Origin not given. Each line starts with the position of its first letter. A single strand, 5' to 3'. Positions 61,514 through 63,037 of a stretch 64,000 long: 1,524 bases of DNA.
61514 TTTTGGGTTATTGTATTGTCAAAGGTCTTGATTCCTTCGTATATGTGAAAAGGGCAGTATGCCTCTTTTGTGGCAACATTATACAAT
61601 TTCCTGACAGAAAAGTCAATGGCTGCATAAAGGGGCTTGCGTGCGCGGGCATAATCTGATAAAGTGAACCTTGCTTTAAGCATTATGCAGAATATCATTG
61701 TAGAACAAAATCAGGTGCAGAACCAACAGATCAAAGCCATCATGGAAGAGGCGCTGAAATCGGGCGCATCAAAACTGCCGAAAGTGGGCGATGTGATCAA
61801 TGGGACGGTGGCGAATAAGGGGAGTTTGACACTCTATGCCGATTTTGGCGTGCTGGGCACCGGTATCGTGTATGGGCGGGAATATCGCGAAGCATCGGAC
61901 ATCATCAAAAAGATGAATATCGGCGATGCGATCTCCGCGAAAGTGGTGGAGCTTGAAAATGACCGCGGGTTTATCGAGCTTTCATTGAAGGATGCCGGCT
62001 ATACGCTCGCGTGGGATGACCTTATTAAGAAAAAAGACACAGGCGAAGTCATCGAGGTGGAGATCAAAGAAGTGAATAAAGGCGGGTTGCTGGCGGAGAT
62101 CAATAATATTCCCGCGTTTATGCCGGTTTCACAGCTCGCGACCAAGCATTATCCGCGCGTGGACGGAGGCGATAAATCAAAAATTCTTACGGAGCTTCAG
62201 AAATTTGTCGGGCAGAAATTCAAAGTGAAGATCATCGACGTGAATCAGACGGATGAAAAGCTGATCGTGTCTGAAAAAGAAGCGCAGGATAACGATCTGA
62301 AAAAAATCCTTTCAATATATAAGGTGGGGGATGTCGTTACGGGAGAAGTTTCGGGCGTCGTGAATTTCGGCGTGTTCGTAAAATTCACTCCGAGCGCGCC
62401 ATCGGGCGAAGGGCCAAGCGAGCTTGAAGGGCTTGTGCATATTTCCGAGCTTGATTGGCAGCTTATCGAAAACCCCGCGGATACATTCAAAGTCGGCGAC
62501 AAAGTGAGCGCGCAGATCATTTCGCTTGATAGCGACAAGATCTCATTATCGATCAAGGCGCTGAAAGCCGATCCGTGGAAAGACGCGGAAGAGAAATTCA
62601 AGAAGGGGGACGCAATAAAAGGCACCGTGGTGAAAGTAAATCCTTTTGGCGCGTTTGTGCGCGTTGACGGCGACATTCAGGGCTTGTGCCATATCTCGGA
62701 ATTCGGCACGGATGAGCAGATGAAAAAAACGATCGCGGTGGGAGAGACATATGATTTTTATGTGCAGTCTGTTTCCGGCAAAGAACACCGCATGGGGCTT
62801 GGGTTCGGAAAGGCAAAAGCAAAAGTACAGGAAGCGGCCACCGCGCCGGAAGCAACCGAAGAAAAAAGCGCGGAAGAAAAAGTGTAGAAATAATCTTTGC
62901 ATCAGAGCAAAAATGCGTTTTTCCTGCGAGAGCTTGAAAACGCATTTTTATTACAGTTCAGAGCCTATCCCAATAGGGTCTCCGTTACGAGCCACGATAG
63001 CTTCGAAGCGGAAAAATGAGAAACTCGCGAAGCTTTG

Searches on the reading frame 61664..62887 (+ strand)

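Call 55: search_protein_families(library=pfam, proteins=[window:61664-62887:+], max_evalue=0.00001)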
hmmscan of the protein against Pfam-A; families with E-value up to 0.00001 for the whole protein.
window:61664-62887:+ (407 aa): 3 families
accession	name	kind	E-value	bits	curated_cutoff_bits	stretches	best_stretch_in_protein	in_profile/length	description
PF00575.29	S1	-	3e-42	143.3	22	3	311-378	1-70/74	S1 RNA binding domain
PF23459.1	S1_RRP5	-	4.6e-12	46.8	27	0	313-347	2-36/72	RRP5 S1 domain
PF21710.3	Spt6_S1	-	6.1e-07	30.1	27.5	0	251-298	37-85/91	Spt6, S1/OB domain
